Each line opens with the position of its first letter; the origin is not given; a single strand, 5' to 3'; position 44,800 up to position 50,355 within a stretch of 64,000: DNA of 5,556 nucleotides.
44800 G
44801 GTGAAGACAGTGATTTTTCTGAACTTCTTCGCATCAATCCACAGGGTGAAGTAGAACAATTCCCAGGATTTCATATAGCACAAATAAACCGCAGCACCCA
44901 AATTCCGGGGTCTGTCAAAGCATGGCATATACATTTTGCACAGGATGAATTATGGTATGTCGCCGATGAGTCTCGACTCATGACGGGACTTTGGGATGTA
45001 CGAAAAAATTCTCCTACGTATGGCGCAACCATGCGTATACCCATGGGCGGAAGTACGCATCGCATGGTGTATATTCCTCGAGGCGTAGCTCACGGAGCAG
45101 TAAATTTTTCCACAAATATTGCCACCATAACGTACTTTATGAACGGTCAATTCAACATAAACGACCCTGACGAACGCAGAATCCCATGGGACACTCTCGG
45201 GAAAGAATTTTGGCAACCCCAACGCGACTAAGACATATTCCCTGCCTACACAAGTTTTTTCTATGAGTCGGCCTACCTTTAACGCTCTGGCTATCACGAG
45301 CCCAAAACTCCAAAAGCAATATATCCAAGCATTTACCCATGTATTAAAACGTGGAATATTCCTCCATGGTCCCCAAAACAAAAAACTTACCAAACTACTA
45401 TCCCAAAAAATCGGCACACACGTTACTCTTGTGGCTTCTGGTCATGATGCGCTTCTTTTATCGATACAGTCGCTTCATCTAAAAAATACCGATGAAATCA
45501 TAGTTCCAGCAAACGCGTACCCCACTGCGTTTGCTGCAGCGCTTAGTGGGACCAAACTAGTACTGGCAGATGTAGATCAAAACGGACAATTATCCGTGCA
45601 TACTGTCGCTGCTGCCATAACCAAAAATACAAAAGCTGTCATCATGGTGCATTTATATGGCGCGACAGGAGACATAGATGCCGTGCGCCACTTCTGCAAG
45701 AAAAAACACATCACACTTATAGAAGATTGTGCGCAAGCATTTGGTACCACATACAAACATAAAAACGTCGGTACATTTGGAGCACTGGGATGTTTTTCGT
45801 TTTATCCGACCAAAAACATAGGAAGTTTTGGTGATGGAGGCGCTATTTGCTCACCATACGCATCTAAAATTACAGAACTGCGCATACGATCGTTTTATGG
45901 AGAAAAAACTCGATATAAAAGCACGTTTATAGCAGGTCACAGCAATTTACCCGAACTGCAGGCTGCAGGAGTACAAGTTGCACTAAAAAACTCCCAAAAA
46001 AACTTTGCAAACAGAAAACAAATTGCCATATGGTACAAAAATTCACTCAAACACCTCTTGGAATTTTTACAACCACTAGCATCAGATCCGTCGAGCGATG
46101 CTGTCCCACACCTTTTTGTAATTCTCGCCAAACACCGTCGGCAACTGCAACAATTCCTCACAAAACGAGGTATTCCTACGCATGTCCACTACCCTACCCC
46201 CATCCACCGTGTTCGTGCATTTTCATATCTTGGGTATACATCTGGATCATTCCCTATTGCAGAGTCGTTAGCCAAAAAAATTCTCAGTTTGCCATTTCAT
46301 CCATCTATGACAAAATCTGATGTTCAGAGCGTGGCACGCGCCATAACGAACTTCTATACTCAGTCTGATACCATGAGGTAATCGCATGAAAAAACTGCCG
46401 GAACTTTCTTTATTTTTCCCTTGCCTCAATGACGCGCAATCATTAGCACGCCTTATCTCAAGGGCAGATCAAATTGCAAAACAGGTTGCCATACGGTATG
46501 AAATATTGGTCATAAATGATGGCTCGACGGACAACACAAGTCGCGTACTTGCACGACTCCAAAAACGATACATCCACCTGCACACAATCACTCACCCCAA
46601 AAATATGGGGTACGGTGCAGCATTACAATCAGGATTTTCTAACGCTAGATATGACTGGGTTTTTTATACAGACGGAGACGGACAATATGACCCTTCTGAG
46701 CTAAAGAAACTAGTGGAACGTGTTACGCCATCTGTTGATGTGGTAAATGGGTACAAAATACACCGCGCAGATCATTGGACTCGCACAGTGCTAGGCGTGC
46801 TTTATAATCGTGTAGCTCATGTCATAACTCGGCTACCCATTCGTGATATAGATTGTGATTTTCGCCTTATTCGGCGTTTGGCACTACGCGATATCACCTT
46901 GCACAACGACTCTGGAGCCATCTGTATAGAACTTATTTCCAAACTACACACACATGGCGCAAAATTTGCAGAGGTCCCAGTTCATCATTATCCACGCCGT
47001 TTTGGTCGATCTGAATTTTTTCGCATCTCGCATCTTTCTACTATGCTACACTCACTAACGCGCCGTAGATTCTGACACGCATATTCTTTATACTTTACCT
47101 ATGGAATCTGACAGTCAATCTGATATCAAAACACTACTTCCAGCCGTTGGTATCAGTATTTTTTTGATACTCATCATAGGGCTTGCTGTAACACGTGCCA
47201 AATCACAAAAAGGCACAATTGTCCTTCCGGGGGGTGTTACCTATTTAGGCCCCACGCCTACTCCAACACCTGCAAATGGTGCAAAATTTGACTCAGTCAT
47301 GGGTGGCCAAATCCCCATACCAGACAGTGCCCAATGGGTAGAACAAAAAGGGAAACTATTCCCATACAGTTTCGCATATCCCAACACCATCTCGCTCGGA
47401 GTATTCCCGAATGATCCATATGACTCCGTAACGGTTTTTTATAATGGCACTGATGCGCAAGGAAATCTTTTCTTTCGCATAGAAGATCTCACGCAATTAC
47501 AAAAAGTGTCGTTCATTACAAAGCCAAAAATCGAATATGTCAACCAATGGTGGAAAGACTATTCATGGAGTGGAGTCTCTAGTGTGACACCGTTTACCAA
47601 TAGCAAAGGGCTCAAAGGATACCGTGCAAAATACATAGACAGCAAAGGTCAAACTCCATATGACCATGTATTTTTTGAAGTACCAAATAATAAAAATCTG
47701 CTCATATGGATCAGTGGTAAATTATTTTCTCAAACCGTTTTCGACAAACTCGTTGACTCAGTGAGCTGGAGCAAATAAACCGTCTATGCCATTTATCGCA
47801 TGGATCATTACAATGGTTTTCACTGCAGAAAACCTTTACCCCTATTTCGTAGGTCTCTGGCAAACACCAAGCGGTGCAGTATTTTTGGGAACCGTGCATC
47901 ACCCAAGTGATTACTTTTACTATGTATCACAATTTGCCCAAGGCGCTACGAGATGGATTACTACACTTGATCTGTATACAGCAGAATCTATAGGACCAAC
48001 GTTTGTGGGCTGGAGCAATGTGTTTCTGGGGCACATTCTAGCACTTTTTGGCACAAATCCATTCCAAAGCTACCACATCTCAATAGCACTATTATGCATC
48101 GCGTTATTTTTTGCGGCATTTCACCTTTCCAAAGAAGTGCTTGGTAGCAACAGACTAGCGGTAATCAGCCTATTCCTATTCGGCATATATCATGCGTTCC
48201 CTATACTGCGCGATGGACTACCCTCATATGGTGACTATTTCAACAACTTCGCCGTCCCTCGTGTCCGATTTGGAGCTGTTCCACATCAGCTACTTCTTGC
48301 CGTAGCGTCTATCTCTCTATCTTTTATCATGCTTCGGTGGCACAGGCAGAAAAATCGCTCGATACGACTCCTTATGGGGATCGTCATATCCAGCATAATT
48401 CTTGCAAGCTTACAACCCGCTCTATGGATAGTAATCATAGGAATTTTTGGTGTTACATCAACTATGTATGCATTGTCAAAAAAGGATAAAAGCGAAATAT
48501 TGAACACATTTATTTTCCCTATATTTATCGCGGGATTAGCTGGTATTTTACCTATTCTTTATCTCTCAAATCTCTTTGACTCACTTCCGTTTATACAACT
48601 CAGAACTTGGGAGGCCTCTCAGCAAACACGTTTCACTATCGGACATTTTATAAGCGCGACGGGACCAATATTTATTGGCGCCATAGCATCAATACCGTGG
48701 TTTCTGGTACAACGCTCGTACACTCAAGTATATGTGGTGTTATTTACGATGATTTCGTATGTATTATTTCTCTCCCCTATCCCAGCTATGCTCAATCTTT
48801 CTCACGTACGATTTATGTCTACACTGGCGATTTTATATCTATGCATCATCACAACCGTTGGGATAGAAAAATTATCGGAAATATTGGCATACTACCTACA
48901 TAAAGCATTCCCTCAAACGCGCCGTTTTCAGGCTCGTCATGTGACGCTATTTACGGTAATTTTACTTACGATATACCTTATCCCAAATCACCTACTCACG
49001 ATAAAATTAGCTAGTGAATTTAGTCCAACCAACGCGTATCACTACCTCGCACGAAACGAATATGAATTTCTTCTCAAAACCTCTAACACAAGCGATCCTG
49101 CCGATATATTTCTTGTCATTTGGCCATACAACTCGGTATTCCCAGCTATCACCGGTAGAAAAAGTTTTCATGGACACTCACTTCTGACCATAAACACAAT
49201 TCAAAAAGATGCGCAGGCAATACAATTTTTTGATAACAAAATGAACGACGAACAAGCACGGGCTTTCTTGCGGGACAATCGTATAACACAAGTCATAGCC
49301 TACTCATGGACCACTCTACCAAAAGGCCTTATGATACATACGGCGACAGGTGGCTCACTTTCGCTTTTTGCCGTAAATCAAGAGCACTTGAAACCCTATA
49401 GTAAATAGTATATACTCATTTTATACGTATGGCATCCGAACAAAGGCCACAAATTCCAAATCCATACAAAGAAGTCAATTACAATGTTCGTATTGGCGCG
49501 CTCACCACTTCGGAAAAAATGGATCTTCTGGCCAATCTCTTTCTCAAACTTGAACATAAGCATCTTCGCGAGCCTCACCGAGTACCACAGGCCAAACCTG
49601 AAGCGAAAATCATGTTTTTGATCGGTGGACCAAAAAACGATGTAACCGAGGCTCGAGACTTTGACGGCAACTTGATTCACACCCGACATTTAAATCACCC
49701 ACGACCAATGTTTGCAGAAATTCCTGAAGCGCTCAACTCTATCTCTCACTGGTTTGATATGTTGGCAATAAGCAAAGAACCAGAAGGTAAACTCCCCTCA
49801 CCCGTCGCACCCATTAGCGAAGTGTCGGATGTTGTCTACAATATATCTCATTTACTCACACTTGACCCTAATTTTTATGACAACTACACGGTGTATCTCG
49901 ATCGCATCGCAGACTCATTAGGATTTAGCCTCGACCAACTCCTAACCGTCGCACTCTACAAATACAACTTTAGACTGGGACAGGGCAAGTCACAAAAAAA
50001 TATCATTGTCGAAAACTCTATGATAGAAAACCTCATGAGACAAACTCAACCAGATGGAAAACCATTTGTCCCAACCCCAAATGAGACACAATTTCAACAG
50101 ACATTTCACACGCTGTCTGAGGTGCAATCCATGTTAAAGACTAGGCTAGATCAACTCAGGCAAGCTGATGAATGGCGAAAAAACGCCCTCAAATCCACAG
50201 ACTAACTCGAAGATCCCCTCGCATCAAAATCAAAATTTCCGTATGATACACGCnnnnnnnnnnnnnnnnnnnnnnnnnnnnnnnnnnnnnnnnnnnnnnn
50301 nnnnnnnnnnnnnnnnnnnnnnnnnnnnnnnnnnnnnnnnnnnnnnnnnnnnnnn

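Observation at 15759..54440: Exceptionally dense lipid-carrier glycosylation island: at least 13 GT-C-fold polytopic glycosyltransferases, 2 YfhO, 6 GT2 (DPM1/GtrB/ArnC-like), 3 DegT aminotransferases and tailoring enzymes in ~39 kb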

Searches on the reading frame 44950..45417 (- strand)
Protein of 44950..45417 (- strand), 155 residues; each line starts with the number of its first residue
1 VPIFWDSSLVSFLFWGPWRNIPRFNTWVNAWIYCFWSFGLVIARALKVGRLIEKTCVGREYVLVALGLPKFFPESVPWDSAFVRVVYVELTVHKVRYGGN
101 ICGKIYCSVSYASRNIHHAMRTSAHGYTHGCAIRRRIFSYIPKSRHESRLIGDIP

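Call 4: search_protein_families(library=pfam, proteins=[window:44950-45417:-], max_evalue=0.01)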
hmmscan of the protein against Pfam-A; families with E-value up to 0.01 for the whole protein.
window:44950-45417:- (155 aa): 0 families

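Call 43: search_protein_families(library=pfam, proteins=[window:44950-45417:-], max_evalue=1)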
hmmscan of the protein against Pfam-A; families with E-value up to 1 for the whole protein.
window:44950-45417:- (155 aa): 0 families

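Call 44: search_solved_structures(query=window:44950-45417:-, max_evalue=1)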
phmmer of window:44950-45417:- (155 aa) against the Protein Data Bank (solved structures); distinct sequences matched with E-value up to 1: 1.
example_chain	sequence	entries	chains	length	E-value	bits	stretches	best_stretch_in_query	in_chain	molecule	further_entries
1zuo_A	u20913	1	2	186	0.96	12.5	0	57-113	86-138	Hypothetical protein LOC92912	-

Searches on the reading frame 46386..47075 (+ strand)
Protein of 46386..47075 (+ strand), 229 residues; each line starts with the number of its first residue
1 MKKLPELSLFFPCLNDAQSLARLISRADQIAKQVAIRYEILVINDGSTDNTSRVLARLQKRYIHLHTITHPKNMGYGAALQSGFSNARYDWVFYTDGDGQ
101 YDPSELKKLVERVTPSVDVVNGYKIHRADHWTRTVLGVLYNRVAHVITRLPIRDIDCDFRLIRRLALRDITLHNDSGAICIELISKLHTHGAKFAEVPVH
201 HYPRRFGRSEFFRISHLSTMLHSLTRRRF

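Call 6: search_protein_families(library=pfam, proteins=[window:46386-47075:+], max_evalue=0.001)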
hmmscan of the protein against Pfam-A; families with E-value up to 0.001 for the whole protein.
window:46386-47075:+ (229 aa): 5 families
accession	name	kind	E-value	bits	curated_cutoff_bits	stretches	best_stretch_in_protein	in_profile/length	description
PF00535.33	Glycos_transf_2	-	2.2e-25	89.9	23.3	1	8-170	1-167/168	Glycosyl transferase family 2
PF13641.12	Glyco_tranf_2_3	-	2.1e-09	38.2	27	1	5-132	1-132/230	Glycosyltransferase like family 2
PF10111.15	Glyco_tranf_2_2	-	1.3e-06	28.5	27.3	1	28-111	20-104/276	Glycosyltransferase like family 2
PF13704.12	Glyco_tranf_2_4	-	0.0001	23.2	27.5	1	39-98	21-81/98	Glycosyl transferase family 2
PF13506.12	Glyco_transf_21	-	0.00045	20.2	21.7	0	79-157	21-101/174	Glycosyl transferase family 21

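Call 42: search_protein_families(library=ncbifam, proteins=[window:46386-47075:+], max_evalue=0.00001)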
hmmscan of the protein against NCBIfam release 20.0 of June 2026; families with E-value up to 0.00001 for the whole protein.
window:46386-47075:+ (229 aa): 14 families
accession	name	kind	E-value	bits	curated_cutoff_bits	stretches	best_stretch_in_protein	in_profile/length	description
NF007986.1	PRK10714.1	equivalog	3.2e-27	95.4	529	1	3-221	4-220/316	undecaprenyl-phosphate 4-deoxy-4-formamido-L-arabinose transferase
NF047588.1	GlcsyltransPgfSStrep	equivalog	2.8e-20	72.7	500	1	7-171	3-168/308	glycosyltransferase PgfS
TIGR03937.1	PgaC_IcaA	equivalog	7.7e-17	61.3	422.3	1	2-116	42-153/407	poly-beta-1,6-N-acetyl-D-glucosamine synthase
TIGR04182.1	glyco_TIGR04182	equivalog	6.7e-15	55.2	325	1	8-205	3-194/293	S-layer glycoprotein N-glycosyltransferase AglJ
NF058614.1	PPMAGASynPpgS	equivalog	4.8e-14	52.3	370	1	9-200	4-195/226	polyprenyl-phospho-N-acetylgalactosaminyl synthase PpgS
NF007482.0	PRK10073.1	equivalog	1.1e-12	47.6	423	1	2-113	3-110/334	glycosyltransferase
NF041875.1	EPS_EpsD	equivalog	3.5e-11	43.1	370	1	7-114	1-105/325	exopolysaccharide biosynthesis glycosyltransferase EpsD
NF041391.1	DPhHxTase_Halo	equivalog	1.2e-10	40.7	375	1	28-210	15-191/213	dolichyl-phosphate hexose transferase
TIGR03965.1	mycofact_glyco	equivalog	2e-09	36.8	280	1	4-122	73-189/467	mycofactocin biosynthesis glycosyltransferase MftF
TIGR04283.1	glyco_like_mftF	equivalog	3.5e-09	36.6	182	1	7-141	1-126/221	TIGR04283 family arsenosugar biosynthesis glycosyltransferase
NF047683.1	TeichurnBiosyTuaG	equivalog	6.5e-09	35.8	400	1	3-111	4-109/252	teichuronic acid biosynthesis protein TuaG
TIGR03111.1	glyc2_xrt_Gpos1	hypoth_equivalog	2.4e-08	33.2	363.95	1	2-122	46-167/439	TIGR03111 family XrtG-associated glycosyltransferase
NF038302.1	EPS_HpsE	equivalog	8e-08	31.6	300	1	7-100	3-98/307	hormogonium polysaccharide biosynthesis glycosyltransferase HpsE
NF010496.0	PRK13915.1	equivalog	2.3e-07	30.2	262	1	5-122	31-153/307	glucosyl-3-phosphoglycerate synthase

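Call 72: search_solved_structures(query=window:46386-47075:+, max_evalue=0.00001)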
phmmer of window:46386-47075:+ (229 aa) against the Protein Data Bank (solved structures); distinct sequences matched with E-value up to 0.00001: 10.
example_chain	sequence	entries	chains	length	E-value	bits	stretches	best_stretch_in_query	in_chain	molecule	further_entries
9hwj_A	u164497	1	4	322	9.4e-28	100.7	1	5-217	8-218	Undecaprenyl-phosphate 4-deoxy-4-formamido-L-arabinose transferase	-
9bhc_C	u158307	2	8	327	1.4e-22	83.8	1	5-217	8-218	Undecaprenyl-phosphate 4-deoxy-4-formamido-L-arabinose transferase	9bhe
8vxh_A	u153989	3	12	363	1.8e-22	83.4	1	5-217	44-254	Undecaprenyl-phosphate 4-deoxy-4-formamido-L-arabinose transferase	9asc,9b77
5ekp_C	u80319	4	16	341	3.9e-13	52.9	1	6-168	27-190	Uncharacterized glycosyltransferase sll0501 | Glycosyltransferase sll0501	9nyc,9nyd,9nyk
5eke_A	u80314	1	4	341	3.9e-13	52.9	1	6-168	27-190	Uncharacterized glycosyltransferase sll0501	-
9nye_A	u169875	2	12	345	4e-13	52.8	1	6-168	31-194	Glycosyltransferase sll0501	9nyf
5mlz_A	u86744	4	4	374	5.5e-11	45.8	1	6-209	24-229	Dolichol monophosphate mannose synthase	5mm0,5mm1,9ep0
2z87_A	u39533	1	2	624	6.7e-10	42.3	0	1-123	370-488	Chondroitin synthase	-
2z86_A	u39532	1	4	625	6.7e-10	42.3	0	1-123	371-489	Chondroitin synthase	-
5hea_A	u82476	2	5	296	3e-06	30.4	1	8-109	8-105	Putative glycosyltransferase (GalT1)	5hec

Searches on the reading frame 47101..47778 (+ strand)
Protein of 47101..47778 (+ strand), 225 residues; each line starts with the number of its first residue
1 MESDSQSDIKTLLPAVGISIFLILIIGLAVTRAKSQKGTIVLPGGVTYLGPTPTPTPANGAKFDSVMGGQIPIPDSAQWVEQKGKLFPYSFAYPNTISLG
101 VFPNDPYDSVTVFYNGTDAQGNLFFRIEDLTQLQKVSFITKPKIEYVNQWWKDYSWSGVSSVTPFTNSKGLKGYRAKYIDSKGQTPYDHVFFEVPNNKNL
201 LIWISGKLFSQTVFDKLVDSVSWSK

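Call 6: search_protein_families(library=pfam, proteins=[window:47101-47778:+], max_evalue=0.001)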
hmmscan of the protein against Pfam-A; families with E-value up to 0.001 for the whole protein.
window:47101-47778:+ (225 aa): 0 families

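Call 43: search_protein_families(library=pfam, proteins=[window:47101-47778:+], max_evalue=1)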
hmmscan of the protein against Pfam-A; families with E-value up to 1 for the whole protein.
window:47101-47778:+ (225 aa): 1 family
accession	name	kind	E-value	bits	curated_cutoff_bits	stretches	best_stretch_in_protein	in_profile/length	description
PF19164.5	DUF5846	-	0.11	13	27.7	1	122-159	49-87/117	Family of unknown function (DUF5846)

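Call 76: search_solved_structures(query=window:47101-47778:+, max_evalue=1)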
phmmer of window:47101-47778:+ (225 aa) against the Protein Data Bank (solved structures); distinct sequences matched with E-value up to 1: 1.
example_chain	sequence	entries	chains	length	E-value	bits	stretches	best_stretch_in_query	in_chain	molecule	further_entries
6cw5_A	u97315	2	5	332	0.57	13.1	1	25-88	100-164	Ribokinase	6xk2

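Call 80: search_protein_families(library=ncbifam, proteins=[window:47101-47778:+], max_evalue=0.001)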
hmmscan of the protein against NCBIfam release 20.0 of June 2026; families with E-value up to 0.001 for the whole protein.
window:47101-47778:+ (225 aa): 0 families

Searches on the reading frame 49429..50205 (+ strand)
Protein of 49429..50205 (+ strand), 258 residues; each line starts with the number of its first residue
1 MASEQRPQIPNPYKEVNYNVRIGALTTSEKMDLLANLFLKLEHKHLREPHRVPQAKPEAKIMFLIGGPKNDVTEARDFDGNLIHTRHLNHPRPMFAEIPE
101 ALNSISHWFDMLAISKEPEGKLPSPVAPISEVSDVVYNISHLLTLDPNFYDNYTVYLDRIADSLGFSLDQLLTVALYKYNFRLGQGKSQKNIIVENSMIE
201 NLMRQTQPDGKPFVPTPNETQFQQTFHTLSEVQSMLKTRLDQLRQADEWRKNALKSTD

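Call 6: search_protein_families(library=pfam, proteins=[window:49429-50205:+], max_evalue=0.001)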
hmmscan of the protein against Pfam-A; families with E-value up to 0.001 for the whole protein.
window:49429-50205:+ (258 aa): 0 families

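Call 43: search_protein_families(library=pfam, proteins=[window:49429-50205:+], max_evalue=1)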
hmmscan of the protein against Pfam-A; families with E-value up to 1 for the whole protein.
window:49429-50205:+ (258 aa): 0 families

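Call 77: search_solved_structures(query=window:49429-50205:+, max_evalue=1)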
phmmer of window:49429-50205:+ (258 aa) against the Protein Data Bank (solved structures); distinct sequences matched with E-value up to 1: 0.

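Call 80: search_protein_families(library=ncbifam, proteins=[window:49429-50205:+], max_evalue=0.001)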
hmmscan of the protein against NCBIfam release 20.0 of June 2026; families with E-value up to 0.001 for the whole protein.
window:49429-50205:+ (258 aa): 0 families
